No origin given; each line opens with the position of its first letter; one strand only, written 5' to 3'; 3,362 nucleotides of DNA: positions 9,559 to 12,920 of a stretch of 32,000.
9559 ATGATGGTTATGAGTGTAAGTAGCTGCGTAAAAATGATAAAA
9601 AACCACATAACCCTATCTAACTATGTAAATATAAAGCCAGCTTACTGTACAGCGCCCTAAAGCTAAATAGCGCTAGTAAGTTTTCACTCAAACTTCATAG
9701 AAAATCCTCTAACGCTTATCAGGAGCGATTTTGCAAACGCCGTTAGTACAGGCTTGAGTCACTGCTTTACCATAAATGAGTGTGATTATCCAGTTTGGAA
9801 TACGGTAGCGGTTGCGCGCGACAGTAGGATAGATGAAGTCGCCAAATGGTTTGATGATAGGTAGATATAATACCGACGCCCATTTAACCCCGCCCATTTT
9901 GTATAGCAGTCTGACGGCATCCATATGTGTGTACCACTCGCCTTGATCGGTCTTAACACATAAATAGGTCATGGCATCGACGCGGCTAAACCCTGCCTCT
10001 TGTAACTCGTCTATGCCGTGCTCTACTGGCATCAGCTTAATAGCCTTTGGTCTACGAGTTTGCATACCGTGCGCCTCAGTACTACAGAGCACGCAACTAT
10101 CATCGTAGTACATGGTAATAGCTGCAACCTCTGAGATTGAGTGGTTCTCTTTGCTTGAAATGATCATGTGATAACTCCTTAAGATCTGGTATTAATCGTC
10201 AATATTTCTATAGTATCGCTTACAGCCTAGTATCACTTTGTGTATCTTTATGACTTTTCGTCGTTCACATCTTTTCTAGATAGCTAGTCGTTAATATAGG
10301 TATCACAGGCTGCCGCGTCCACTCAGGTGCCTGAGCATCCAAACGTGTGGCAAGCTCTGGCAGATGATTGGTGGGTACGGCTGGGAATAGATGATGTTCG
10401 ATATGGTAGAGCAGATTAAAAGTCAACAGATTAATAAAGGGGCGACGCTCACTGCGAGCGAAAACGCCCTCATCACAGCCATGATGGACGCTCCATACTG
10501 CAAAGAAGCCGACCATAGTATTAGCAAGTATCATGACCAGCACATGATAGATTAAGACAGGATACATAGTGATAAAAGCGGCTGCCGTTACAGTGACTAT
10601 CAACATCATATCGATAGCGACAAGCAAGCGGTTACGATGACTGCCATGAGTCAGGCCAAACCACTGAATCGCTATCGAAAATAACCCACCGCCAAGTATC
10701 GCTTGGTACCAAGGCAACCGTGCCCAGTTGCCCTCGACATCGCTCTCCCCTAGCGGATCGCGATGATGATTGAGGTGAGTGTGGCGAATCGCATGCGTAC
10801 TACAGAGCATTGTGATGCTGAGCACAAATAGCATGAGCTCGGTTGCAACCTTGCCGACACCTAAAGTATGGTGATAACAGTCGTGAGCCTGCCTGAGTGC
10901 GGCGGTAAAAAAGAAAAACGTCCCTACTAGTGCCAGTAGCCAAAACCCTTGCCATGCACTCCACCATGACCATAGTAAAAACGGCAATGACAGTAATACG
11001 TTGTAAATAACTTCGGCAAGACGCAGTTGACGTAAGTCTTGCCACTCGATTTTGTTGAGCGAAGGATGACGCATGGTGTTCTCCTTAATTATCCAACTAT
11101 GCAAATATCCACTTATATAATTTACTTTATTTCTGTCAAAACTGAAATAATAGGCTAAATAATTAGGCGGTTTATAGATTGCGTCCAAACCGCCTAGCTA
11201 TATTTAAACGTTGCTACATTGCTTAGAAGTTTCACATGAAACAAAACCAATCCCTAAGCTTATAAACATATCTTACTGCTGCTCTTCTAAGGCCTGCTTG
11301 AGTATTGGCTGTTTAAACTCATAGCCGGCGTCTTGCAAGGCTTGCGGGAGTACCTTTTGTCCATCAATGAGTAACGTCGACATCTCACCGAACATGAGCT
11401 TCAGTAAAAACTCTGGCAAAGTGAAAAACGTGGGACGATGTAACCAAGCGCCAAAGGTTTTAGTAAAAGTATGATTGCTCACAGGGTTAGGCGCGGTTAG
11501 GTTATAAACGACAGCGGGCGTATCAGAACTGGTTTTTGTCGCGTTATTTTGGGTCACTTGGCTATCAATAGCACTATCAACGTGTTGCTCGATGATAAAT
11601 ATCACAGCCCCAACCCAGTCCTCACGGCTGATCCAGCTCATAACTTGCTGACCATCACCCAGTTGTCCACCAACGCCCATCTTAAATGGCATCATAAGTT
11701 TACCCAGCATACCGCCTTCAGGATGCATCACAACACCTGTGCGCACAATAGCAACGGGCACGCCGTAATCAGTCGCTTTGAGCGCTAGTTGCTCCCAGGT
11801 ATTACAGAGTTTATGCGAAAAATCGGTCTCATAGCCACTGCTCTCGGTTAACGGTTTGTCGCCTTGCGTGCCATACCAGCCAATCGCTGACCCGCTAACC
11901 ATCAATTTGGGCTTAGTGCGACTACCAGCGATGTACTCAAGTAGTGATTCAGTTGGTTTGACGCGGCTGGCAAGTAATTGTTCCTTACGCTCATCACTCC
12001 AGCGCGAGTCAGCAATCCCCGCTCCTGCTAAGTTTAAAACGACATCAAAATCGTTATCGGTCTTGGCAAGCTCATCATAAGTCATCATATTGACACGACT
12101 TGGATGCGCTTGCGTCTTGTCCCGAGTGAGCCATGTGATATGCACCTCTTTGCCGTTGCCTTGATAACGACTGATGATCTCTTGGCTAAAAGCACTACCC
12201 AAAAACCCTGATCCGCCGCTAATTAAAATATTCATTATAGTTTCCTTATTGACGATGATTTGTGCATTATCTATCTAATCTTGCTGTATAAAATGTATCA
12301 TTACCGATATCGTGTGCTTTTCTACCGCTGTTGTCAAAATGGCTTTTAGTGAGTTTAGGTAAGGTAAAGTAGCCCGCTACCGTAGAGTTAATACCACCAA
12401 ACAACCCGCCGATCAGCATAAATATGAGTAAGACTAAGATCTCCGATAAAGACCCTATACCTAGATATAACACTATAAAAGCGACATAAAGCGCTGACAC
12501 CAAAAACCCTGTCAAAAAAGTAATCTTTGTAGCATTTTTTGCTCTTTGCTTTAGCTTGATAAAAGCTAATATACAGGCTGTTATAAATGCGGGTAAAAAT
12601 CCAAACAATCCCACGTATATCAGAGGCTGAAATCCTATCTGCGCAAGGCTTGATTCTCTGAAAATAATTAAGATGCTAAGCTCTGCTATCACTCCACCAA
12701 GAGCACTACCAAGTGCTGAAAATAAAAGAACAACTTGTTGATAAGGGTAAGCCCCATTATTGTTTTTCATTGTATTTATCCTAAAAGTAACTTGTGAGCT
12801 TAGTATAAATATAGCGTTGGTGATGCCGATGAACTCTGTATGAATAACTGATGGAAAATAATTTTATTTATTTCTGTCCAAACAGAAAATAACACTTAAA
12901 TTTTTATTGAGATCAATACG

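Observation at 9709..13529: Compact candidate regulon: three copies of one palindromic operator controlling a GbsR/MarR-type regulator, a membrane protein plus YfcH-like SDR, and a desaturase plus DUF393 pair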

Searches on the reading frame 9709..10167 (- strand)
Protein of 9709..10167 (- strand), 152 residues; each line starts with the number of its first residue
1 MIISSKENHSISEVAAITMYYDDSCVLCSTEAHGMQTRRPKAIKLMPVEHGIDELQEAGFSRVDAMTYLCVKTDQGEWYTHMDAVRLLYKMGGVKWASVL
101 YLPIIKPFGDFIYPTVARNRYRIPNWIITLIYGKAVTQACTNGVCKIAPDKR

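Call 4: search_protein_families(library=pfam, proteins=[window:9709-10167:-], max_evalue=0.01)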
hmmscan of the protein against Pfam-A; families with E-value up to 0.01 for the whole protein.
window:9709-10167:- (152 aa): 1 family
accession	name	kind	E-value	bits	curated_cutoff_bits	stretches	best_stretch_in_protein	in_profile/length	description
PF04134.17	DCC1-like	-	9.5e-18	65.9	27.8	1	20-124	2-111/113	DCC1-like thiol-disulfide oxidoreductase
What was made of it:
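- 9709..10167 (-): DCC1-like (DUF393) putative thiol-disulfide oxidoreductase. PF04134 E 1e-17 (call 4).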

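Call 5: search_protein_families(library=ncbifam, proteins=[window:9709-10167:-], max_evalue=0.01)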
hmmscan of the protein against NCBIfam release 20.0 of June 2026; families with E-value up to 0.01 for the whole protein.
window:9709-10167:- (152 aa): 0 families

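Call 60: search_solved_structures(query=window:9709-10167:-, max_evalue=0.01)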
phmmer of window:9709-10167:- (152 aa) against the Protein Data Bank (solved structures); distinct sequences matched with E-value up to 0.01: 0.

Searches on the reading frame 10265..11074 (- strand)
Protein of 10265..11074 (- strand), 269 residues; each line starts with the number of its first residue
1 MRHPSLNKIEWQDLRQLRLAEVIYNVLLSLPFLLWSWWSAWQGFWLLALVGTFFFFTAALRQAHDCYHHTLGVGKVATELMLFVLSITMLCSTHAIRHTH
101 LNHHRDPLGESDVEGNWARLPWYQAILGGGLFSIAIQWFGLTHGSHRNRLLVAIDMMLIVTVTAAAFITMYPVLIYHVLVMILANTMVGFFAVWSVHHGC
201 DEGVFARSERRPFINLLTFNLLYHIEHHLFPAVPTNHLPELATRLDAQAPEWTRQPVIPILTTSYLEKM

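Call 4: search_protein_families(library=pfam, proteins=[window:10265-11074:-], max_evalue=0.01)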
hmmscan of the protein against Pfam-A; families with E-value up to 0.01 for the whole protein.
window:10265-11074:- (269 aa): 1 family
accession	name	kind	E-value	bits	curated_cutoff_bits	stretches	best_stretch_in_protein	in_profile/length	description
PF00487.30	FA_desaturase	-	1.8e-20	74.2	29.7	1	40-251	2-244/253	Fatty acid desaturase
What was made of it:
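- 10265..11074 (-): Membrane di-iron FA_desaturase-family enzyme of 269 aa. The start is taken as the ATG at 11074, which follows AAGGAG. His boxes are HDCYHH, HLNHH and HIEHH. FA_desaturase E 2e-20 (call 4).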

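Call 5: search_protein_families(library=ncbifam, proteins=[window:10265-11074:-], max_evalue=0.01)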
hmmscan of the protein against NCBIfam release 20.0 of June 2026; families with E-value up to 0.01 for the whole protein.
window:10265-11074:- (269 aa): 1 family
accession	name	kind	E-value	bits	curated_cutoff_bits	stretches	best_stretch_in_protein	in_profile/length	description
NF052549.1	FAdesatDesBBac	equivalog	2.9e-06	26.8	500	1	154-251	200-295/340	Delta(10) desaturase DesB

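Call 59: search_solved_structures(query=window:10265-11074:-, max_evalue=0.01)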
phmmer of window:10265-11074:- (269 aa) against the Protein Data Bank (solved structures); distinct sequences matched with E-value up to 0.01: 0.
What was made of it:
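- Tried and rejected: (9) PDB sequence searches for the desaturase and the DCC1 protein found nothing (calls 59, 60).
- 10265..11074 (-): No equivalog in NCBIfam (call 5) and no PDB relative (call 59).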

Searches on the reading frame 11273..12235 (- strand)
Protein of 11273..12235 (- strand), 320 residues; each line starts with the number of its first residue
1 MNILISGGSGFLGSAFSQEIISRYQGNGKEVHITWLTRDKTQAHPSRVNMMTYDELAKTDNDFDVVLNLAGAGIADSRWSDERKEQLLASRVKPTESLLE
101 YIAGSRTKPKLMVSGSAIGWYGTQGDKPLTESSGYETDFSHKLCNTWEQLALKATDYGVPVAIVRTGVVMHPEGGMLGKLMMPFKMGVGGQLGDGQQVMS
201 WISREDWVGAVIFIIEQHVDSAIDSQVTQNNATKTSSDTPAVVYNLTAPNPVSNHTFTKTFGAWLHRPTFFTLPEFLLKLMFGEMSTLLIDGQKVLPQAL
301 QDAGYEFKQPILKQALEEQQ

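Call 4: search_protein_families(library=pfam, proteins=[window:11273-12235:-], max_evalue=0.01)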
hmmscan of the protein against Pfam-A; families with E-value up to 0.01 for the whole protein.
window:11273-12235:- (320 aa): 4 families
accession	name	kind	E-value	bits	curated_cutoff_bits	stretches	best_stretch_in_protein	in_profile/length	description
PF01370.27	Epimerase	-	2e-17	63.9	20.9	1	3-219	1-229/240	NAD dependent epimerase/dehydratase family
PF08338.16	DUF1731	-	2.3e-17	62.9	27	1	273-318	1-46/47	Domain of unknown function (DUF1731)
PF16363.11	GDP_Man_Dehyd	-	0.0012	18.8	27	0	4-134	1-146/332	GDP-mannose 4,6 dehydratase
PF07993.18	NAD_binding_4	-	0.002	17.8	20.1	0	5-56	1-51/258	Male sterility protein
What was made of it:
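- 11273..12235 (-): yfcH/TIGR01777 NAD-dependent SDR with a C-terminal DUF1731 domain. Epimerase and DUF1731 domains (call 4).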

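Call 5: search_protein_families(library=ncbifam, proteins=[window:11273-12235:-], max_evalue=0.01)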
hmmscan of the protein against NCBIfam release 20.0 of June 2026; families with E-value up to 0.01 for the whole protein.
window:11273-12235:- (320 aa): 4 families
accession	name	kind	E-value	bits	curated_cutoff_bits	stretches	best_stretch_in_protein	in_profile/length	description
TIGR01777.1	yfcH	hypoth_equivalog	3.4e-87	292.7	207.35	1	3-316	1-292/292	TIGR01777 family oxidoreductase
NF050030.1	thlkprotThyD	equivalog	3.2e-67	226.9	400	1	1-318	1-303/305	thylakoid membrane protein ThyD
TIGR01181.1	dTDP_gluc_dehyt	equivalog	7.8e-06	25.2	365.1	1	2-224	1-240/321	dTDP-glucose 4,6-dehydratase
NF043036.1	ErythonDh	equivalog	0.0004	19.7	325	1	1-129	1-137/321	D-erythronate dehydrogenase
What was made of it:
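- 11273..12235 (-): TIGR01777 E 3e-87 (call 5).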

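Call 58: search_solved_structures(query=window:11273-12235:-, max_evalue=0.00001)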
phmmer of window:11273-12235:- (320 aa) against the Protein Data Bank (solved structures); distinct sequences matched with E-value up to 0.00001: 2.
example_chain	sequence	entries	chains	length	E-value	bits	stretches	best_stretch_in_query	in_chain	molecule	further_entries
4b4o_A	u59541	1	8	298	2.4e-36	128.7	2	1-219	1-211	EPIMERASE FAMILY PROTEIN SDR39U1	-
3oh8_A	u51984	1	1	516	4e-36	127.9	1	57-311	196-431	Nucleoside-diphosphate sugar epimerase (SulA family)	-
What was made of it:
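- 11273..12235 (-): Human SDR39U1 (4B4O) and 3OH8 match at E ~1e-36 (call 58).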

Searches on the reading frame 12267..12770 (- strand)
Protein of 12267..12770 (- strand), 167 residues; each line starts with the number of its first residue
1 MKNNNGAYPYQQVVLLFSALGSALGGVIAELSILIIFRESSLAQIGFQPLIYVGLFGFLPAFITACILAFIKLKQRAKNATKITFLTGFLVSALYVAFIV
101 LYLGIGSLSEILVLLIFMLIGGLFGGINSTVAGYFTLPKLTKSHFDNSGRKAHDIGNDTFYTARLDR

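Call 4: search_protein_families(library=pfam, proteins=[window:12267-12770:-], max_evalue=0.01)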
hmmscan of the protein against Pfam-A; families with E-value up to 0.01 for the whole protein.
window:12267-12770:- (167 aa): 1 family
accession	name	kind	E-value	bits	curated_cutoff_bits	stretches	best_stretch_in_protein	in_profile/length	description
PF11023.14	DUF2614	-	0.0023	18.5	21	1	79-135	2-56/111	Zinc-ribbon containing domain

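Call 5: search_protein_families(library=ncbifam, proteins=[window:12267-12770:-], max_evalue=0.01)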
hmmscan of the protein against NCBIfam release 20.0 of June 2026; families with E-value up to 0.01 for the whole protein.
window:12267-12770:- (167 aa): 2 families
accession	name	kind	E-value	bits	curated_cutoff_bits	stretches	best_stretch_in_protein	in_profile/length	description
NF002796.0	PRK02935.1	equivalog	0.0049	16.7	108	0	77-131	3-56/118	hypothetical protein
NF007872.0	PRK10577.2-3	equivalog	0.0068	14.8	727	1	34-131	445-536/676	Fe(3+)-hydroxamate ABC transporter permease FhuB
